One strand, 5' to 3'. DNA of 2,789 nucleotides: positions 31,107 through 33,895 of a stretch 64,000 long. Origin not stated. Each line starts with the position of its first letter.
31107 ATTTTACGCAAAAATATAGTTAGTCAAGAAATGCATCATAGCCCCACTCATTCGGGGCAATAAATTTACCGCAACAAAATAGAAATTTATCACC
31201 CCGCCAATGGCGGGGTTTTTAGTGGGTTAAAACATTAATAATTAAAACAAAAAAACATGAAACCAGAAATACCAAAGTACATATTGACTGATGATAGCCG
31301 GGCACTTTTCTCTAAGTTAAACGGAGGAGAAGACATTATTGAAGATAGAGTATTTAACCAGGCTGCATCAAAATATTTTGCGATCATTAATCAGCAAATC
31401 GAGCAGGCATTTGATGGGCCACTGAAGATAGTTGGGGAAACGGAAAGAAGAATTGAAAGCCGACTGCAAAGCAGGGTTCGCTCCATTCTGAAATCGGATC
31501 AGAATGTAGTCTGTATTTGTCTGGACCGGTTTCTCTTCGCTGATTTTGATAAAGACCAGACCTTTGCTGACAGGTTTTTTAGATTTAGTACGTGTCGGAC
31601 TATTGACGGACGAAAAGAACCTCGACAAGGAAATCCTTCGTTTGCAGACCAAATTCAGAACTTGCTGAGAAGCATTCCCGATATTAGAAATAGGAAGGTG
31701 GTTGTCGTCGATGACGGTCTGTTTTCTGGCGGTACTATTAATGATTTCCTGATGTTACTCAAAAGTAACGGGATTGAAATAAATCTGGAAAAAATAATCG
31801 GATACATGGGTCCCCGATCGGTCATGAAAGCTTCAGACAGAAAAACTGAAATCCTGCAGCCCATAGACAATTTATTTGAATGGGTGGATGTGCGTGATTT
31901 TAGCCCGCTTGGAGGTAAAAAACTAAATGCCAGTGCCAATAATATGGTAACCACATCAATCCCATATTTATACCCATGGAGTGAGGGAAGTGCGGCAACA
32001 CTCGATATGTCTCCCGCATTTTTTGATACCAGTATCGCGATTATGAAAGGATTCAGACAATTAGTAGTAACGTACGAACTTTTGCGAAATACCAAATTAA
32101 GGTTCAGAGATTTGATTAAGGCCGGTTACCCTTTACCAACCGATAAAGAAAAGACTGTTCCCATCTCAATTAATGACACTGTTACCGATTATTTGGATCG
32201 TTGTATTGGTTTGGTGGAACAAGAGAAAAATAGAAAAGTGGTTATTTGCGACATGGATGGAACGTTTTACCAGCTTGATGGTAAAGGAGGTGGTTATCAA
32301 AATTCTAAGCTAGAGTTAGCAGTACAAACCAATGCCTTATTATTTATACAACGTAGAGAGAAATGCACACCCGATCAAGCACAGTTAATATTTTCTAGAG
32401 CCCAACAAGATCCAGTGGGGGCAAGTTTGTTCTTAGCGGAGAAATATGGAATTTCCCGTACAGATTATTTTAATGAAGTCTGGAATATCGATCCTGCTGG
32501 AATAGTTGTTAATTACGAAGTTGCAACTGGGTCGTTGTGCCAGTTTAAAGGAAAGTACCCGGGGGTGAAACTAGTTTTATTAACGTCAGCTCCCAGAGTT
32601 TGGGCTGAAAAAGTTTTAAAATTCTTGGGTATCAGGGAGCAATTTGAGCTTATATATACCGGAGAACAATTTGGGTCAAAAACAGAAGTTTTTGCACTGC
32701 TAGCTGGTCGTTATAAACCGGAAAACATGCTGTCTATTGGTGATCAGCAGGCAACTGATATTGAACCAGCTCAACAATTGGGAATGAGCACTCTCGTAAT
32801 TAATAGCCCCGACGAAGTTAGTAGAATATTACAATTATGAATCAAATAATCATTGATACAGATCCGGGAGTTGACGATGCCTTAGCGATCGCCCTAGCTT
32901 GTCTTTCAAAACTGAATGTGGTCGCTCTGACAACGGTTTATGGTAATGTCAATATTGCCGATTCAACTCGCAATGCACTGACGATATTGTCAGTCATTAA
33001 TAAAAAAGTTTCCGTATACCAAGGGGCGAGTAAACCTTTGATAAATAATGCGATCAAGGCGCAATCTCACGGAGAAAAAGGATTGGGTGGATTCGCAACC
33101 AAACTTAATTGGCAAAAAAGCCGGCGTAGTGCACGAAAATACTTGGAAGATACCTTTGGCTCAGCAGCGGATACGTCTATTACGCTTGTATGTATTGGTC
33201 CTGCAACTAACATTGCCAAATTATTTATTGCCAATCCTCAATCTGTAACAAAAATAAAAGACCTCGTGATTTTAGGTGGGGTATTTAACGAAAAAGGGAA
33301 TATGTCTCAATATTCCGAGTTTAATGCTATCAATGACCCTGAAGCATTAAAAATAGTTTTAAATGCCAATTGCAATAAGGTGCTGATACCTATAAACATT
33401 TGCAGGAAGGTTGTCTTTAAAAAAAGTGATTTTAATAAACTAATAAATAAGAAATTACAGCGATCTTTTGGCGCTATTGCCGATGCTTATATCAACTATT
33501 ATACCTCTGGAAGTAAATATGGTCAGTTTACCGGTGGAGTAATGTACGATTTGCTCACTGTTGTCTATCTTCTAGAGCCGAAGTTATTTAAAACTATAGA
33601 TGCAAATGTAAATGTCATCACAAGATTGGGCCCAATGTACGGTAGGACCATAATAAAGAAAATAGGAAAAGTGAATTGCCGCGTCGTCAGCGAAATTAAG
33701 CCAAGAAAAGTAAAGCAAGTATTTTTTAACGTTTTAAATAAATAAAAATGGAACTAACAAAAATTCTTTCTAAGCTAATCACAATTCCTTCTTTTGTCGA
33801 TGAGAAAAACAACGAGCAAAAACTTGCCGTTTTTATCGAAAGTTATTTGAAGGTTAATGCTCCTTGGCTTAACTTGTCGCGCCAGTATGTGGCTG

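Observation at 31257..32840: PRT-like / HAD-hydrolase fusion protein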

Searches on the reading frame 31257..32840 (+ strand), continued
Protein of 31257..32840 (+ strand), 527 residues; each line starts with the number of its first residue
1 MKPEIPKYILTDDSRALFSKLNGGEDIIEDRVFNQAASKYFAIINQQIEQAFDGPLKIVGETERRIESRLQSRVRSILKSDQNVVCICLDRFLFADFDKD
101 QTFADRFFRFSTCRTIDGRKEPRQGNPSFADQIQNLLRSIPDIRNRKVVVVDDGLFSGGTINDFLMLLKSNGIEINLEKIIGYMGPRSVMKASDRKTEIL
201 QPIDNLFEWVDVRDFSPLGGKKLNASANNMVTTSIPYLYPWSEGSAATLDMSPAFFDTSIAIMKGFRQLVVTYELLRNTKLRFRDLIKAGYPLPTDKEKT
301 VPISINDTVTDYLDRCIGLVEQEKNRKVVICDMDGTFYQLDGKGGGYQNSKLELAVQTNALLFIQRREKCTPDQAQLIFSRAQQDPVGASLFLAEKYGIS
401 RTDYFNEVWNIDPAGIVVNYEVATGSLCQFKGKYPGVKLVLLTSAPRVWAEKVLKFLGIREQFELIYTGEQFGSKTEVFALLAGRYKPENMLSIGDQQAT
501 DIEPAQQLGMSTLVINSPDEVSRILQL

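Call 63: search_protein_families(library=ncbifam, proteins=[L006:9513-10217:+, L006:10224-11099:+, L004:9557-10663:+, L005:9454-10335:+, L001:10113-10832:+, L001:10860-11294:+, L005:5648-6664:+], max_evalue=0.001)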
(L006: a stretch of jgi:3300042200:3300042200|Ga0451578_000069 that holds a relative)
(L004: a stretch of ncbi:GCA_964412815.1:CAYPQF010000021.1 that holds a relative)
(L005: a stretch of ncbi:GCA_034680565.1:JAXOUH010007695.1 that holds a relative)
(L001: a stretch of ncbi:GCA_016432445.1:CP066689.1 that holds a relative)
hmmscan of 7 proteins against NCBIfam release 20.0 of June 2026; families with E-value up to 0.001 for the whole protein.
L006:9513-10217:+ (234 aa): 11 families
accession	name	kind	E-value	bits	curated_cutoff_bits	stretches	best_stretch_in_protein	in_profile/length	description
TIGR00007.1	TIGR00007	equivalog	1.4e-56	191.7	228.95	1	3-226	1-230/231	1-(5-phosphoribosyl)-5-[(5-phosphoribosylamino)methylideneamino]imidazole-4-carboxamide isomerase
NF010112.0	PRK13585.1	equivalog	1.3e-44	152.6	243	1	1-230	3-237/241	1-(5-phosphoribosyl)-5-[(5-phosphoribosylamino)methylideneamino]imidazole-4-carboxamide isomerase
NF003156.0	PRK04128.1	equivalog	1.5e-39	136.3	285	1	1-233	2-230/231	1-(5-phosphoribosyl)-5-((5-phosphoribosylamino)methylideneamino)imidazole-4-carboxamide isomerase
TIGR01919.1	hisA-trpF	equivalog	2.6e-33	115.6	306.45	1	2-230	4-241/243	bifunctional 1-(5-phosphoribosyl)-5-((5-phosphoribosylamino)methylideneamino)imidazole-4-carboxamide isomerase/phosphoribosylanthranilate is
NF010113.0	PRK13586.1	equivalog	9.8e-29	100.7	238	1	1-222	2-226/232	1-(5-phosphoribosyl)-5-((5-phosphoribosylamino)methylideneamino)imidazole-4-carboxamide isomerase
NF010114.0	PRK13587.1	equivalog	3e-23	82.7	305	1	36-219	46-226/234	1-(5-phosphoribosyl)-5-((5-phosphoribosylamino)methylideneamino)imidazole-4-carboxamide isomerase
TIGR03572.1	WbuZ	equivalog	2.4e-20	72.9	299.7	1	3-217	6-230/232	glycosyl amidation-associated protein WbuZ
NF038364.1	AglZ_HisF2_fam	equivalog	2.2e-17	63.3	310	1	23-217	30-228/248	AglZ/HisF2 family acetamidino modification protein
TIGR00735.1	hisF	equivalog_domain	6.2e-17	61.7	294.55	1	2-226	5-241/254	imidazole glycerol phosphate synthase subunit HisF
NF010712.0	PRK14114.1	equivalog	4.9e-15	55.7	327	1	21-221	29-230/241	1-(5-phosphoribosyl)-5-((5-phosphoribosylamino)methylideneamino)imidazole-4-carboxamide isomerase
TIGR00734.1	hisAF_rel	hypoth_equivalog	3.4e-13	49.9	179.85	1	22-221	36-220/221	HisA/HisF family protein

L006:10224-11099:+ (291 aa): 0 families

L004:9557-10663:+ (368 aa): 0 families

L005:9454-10335:+ (293 aa): 24 families
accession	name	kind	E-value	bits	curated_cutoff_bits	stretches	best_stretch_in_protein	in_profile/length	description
TIGR00442.1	hisS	equivalog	5.3e-83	279.2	286.75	2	7-172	2-170/406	histidine--tRNA ligase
NF009085.0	PRK12420.1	equivalog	3.2e-49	168.4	540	2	9-213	8-222/426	histidine--tRNA ligase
TIGR00443.1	hisZ_biosyn_reg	equivalog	1.2e-43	149.4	271.65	2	12-165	1-153/314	ATP phosphoribosyltransferase regulatory subunit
NF008941.0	PRK12292.2-4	equivalog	1.8e-35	122.6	447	2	8-163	10-164/393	ATP phosphoribosyltransferase regulatory subunit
NF008953.0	PRK12295.1-6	equivalog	1.2e-30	106.8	384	2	18-170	8-157/384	ATP phosphoribosyltransferase regulatory subunit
NF008936.0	PRK12292.1-3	equivalog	9.3e-28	97.2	492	2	7-170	7-170/406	ATP phosphoribosyltransferase regulatory subunit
NF008942.0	PRK12292.2-5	equivalog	2.1e-24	86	643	2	8-164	12-169/434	ATP phosphoribosyltransferase regulatory subunit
NF008940.0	PRK12292.2-3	equivalog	6.3e-24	84.5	450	2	8-163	6-161/404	ATP phosphoribosyltransferase regulatory subunit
NF008948.0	PRK12295.1-1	equivalog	4.9e-21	75.2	622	2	222-290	303-372/376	ATP phosphoribosyltransferase regulatory subunit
NF008939.0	PRK12292.2-1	equivalog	3.2e-20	72.2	335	2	192-292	223-324/391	ATP phosphoribosyltransferase regulatory subunit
NF008945.0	PRK12292.3-3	equivalog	3e-19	69.4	409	2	7-161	2-150/368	ATP phosphoribosyltransferase regulatory subunit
NF008938.0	PRK12292.1-6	equivalog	5.8e-19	68.3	833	2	32-156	33-155/420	ATP phosphoribosyltransferase regulatory subunit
NF008951.0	PRK12295.1-4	equivalog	7.5e-19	67.8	364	2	227-289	308-369/374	ATP phosphoribosyltransferase regulatory subunit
NF008944.0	PRK12292.3-2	equivalog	5.1e-17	62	374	2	189-286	244-333/341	ATP phosphoribosyltransferase regulatory subunit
NF008950.0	PRK12295.1-3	equivalog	4.8e-16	59.1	492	2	225-288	314-376/387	ATP phosphoribosyltransferase regulatory subunit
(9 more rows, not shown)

L001:10113-10832:+ (239 aa): 8 families
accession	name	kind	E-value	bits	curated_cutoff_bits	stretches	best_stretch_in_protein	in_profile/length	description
TIGR03828.1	pfkB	equivalog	2.5e-06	26.8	292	1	165-227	214-275/305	1-phosphofructokinase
TIGR04382.1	myo_inos_iolC_N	equivalog_domain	2.7e-05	23.6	300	1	163-226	219-282/309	5-dehydro-2-deoxygluconokinase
TIGR02152.1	D_ribokin_bact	equivalog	2.7e-05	23.6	299.65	1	164-227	212-274/298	ribokinase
TIGR03168.1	1-PFK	subfamily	3.1e-05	23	216.4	1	165-227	214-275/305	hexose kinase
NF006957.1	PRK09434.1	equivalog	0.00019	21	450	1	157-218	205-265/302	fructokinase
NF041164.1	NucKinThplmales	equivalog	0.00025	20.3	450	1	164-213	202-251/295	nucleoside kinase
NF040938.1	KDG_KDGal_kin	equivalog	0.00035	19.8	400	1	164-226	215-276/305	bifunctional 2-dehydro-3-deoxygluconokinase/2-dehydro-3-deoxygalactonokinase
TIGR00097.1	HMP-P_kinase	equivalog_domain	0.00068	19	204.95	1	172-231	176-235/254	bifunctional hydroxymethylpyrimidine kinase/phosphomethylpyrimidine kinase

L001:10860-11294:+ (144 aa): 9 families
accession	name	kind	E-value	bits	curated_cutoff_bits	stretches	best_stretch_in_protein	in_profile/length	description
NF007834.0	PRK10546.1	equivalog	3.7e-07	30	156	1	20-80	14-73/135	pyrimidine (deoxy)nucleoside triphosphate diphosphatase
NF001299.0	PRK00241.1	equivalog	1.5e-06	27.9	158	1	43-124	165-239/263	NAD(+) diphosphatase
NF006530.0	PRK08999.1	equivalog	2.4e-06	26.8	245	1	18-68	15-64/315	Nudix family hydrolase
NF012016.0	PRK15472.1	equivalog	6.5e-06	25.9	95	1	20-118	14-117/141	nucleoside triphosphatase NudI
TIGR02705.1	nudix_YtkD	equivalog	1.9e-05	24.2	154.4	1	43-100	51-104/156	RNA deprotection pyrophosphohydrolase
TIGR00586.1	mutt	equivalog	2.5e-05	24.3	97.9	1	18-68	14-63/129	8-oxo-dGTP diphosphatase MutT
NF002995.0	PRK03759.1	equivalog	0.00018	21.2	127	1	15-123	41-150/185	isopentenyl-diphosphate Delta-isomerase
NF011922.0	PRK15393.1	equivalog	0.00025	20.7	152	1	16-67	45-97/182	NUDIX hydrolase YfcD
NF001938.0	PRK00714.1-5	equivalog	0.00054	19.4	116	1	10-70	16-78/172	RNA pyrophosphohydrolase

L005:5648-6664:+ (338 aa): 1 family
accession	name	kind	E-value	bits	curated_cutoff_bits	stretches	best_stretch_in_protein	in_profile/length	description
NF052405.1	NOV5WD8W_fam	equivalog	4.4e-05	23.3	170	1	169-250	35-116/137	NOV5WD8W family nitrogen cycling protein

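Call 64: find_homologous_proteins(query=L006:9513-10217:+, max_evalue=1e-20)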
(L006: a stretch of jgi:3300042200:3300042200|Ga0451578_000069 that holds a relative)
Query L006:9513-10217:+ (234 aa): 2492 proteins with E <= 1e-20 among 3453 candidates; the best 120 are listed.
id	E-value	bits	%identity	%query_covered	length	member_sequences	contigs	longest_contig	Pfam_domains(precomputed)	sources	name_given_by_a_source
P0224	9.6e-148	508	100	100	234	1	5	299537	PF00977.28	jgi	jgi:phosphoribosylformimino-5-aminoimidazole carboxamide ribotide isomerase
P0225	8.9e-127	439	84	100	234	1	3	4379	PF00977.28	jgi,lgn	jgi:phosphoribosylformimino-5-aminoimidazole carboxamide ribotide isomerase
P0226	8.3e-125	433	83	100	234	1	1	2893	PF00977.28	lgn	-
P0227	1.9e-120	418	81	100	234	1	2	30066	PF00977.28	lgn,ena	-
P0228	4.4e-101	355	66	99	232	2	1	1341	PF00977.28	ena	-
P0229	1.7e-96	340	63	100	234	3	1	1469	PF00977.28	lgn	-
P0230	5.1e-58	214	44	99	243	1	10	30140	PF00218.28,PF00977.28,PF01207.24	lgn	-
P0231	1.1e-55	207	44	97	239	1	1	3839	PF00977.28,PF01207.24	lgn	-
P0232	2.1e-42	163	39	99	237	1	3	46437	PF02581.24,PF00977.28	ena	-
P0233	2.1e-41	160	40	97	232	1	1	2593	PF00977.28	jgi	jgi:phosphoribosylformimino-5-aminoimidazole carboxamide ribotide isomerase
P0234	6.5e-41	158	38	99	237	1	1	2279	PF03060.22,PF02581.24,PF00977.28,PF01207.24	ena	-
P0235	7.3e-41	158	38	99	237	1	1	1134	PF03060.22,PF02581.24,PF00977.28,PF01207.24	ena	-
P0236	7.8e-41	158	38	99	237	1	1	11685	PF03060.22,PF02581.24,PF00977.28,PF01207.24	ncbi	-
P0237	8.6e-41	158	38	99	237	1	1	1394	PF02581.24,PF00977.28,PF01207.24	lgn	-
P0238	9.7e-41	158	36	99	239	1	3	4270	PF00977.28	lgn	-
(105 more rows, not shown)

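Call 65: find_encoding_contigs(protein=P0227, flank=10000, max_places=2)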
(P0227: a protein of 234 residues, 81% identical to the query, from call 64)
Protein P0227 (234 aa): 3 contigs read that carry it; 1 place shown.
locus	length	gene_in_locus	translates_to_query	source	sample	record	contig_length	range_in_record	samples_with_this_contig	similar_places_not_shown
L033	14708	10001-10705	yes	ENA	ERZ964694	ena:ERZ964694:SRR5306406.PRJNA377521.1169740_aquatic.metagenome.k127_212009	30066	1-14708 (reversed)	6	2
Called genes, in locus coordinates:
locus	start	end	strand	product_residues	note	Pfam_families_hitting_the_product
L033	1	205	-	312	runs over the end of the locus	-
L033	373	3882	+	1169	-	-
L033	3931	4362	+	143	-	PF01243:PNPOx_N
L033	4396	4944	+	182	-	-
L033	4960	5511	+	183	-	PF03358:FMN_red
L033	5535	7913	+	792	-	PF00479:G6PD_N, PF02781:G6PD_C, PF03446:NAD_binding_2, PF00393:6PGD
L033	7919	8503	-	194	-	PF10099:RskA_C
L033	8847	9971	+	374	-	-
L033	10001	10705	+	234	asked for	PF00977:His_biosynth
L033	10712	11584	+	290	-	-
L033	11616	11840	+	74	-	-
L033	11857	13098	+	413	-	PF04773:FecR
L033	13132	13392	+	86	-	-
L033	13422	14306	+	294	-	-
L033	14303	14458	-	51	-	-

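Call 95: search_protein_families(library=padloc, proteins=[window:31257-32840:+], max_evalue=0.001)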
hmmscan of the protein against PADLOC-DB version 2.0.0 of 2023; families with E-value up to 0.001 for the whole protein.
window:31257-32840:+ (527 aa): 0 families

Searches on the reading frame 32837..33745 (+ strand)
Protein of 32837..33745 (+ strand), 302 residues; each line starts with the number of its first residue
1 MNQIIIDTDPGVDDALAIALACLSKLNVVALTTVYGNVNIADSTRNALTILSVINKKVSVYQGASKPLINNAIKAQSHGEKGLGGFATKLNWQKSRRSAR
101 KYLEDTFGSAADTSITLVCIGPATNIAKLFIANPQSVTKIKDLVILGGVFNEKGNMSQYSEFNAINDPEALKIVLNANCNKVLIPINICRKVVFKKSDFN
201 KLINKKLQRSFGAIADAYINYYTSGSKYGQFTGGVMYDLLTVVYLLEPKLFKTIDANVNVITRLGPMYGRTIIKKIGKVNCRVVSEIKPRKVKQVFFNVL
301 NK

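Call 3: search_protein_families(library=pfam, proteins=[window:32837-33745:+], max_evalue=0.1)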
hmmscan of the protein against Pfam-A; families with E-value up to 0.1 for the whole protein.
window:32837-33745:+ (302 aa): 2 families
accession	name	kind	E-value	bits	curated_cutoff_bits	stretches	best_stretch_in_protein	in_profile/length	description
PF01156.24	IU_nuc_hydro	-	2.8e-74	250.9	34.2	1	4-293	1-296/297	Inosine-uridine preferring nucleoside hydrolase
PF21155.3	VpsT-like_REC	-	0.056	14.1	27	1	138-179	42-82/124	VpsT-like, receiver domain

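Call 4: search_protein_families(library=ncbifam, proteins=[window:32837-33745:+], max_evalue=0.1)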
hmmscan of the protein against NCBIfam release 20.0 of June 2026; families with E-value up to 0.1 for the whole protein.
window:32837-33745:+ (302 aa): 4 families
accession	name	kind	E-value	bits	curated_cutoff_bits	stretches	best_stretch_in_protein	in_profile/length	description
NF008036.0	PRK10768.1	equivalog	3.9e-62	210.1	382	1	2-301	3-301/304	ribonucleoside hydrolase RihC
NF007761.0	PRK10443.1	equivalog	6.6e-47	160.1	433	1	2-277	3-280/311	pyrimidine-specific ribonucleoside hydrolase RihA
NF007417.0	PRK09955.1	equivalog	6.8e-42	143.4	459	1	3-282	5-284/313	ribosylpyrimidine nucleosidase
NF052221.1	UridNuclsHydUriH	equivalog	3.7e-39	134.7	450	1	3-272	1-274/310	uridine-preferring nucleoside hydrolase UriH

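Call 71: search_solved_structures(query=window:32837-33745:+, max_evalue=1e-20, show_alignments=3)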
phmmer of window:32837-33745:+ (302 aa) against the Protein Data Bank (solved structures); distinct sequences matched with E-value up to 1e-20: 21.
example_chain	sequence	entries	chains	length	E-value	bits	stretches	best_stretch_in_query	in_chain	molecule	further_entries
8qnd_A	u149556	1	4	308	4.6e-37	131.2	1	3-288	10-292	Inosine-uridine nucleoside N-ribohydrolase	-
1q8f_A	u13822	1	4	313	3.3e-35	125.2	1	3-279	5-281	Pyrimidine nucleoside hydrolase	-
3mkm_A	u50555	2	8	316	3.4e-35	125.1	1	3-279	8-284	Putative uncharacterized protein YeiK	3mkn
3b9x_A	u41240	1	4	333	4.1e-35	124.9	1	3-279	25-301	Pyrimidine-specific ribonucleoside hydrolase rihB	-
3g5i_A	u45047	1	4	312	2.5e-33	119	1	4-273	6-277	Pyrimidine-specific ribonucleoside hydrolase rihA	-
1yoe_A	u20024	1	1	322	2.8e-33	118.8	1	4-273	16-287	Hypothetical protein ybeK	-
6zk1_A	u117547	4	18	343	1e-30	110.4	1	3-273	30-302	Pyrimidine-specific ribonucleoside hydrolase rihA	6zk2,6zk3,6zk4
3t8j_A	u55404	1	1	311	4e-30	108.5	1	2-300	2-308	Purine nucleosidase, (IunH-1)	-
4kpn_A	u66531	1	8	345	4.1e-30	108.5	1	3-272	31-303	Nucleoside N-ribohydrolase 1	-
8ctm_A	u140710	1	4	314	5.8e-30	107.9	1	3-260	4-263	Inosine-uridine preferring nucleoside hydrolase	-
4wr2_A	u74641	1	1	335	6.8e-30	107.7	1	3-275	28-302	Pyrimidine-specific ribonucleoside hydrolase RihA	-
1mas_A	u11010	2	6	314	8.1e-30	107.5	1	3-260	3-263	INOSINE-URIDINE NUCLEOSIDE N-RIBOHYDROLASE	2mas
1ezr_A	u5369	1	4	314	3.2e-29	105.5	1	3-263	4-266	NUCLEOSIDE HYDROLASE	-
4kpo_A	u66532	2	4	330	3.5e-29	105.4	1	3-271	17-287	Nucleoside N-ribohydrolase 3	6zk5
5tsq_A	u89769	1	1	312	2.3e-27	99.5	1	3-261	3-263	IUnH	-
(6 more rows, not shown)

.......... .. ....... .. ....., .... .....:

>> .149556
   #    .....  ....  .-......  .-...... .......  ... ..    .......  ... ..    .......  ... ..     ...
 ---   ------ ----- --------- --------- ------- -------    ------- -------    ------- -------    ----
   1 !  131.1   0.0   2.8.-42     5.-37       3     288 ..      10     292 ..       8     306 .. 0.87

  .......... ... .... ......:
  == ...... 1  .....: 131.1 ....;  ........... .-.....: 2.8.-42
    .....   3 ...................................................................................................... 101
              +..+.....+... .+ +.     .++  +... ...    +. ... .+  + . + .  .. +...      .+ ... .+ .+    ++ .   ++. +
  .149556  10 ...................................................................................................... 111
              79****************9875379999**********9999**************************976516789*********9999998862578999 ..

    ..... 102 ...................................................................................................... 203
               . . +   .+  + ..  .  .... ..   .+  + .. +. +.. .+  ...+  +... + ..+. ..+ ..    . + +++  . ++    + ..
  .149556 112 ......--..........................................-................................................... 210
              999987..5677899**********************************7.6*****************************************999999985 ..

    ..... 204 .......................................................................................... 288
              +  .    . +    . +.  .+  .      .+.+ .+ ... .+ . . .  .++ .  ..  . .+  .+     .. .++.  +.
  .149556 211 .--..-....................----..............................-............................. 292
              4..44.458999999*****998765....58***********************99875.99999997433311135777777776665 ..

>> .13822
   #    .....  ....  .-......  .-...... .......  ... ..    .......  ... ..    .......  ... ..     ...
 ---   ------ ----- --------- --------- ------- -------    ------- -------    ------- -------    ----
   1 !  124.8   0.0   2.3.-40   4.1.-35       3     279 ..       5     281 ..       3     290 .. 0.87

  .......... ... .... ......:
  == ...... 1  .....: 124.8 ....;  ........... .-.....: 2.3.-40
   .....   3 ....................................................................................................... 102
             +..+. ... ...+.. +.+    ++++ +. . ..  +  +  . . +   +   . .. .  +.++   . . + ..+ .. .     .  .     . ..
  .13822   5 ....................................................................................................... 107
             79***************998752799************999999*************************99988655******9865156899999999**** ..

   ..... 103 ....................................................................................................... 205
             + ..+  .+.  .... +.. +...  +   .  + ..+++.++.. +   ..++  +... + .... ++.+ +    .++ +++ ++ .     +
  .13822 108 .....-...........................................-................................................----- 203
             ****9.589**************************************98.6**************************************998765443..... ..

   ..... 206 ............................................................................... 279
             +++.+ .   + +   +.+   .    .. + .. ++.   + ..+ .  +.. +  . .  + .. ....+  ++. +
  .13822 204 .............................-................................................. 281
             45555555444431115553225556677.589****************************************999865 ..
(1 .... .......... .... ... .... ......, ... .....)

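Call 95: search_protein_families(library=padloc, proteins=[window:32837-33745:+], max_evalue=0.001)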
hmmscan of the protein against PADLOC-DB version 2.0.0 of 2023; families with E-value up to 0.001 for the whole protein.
window:32837-33745:+ (302 aa): 0 families
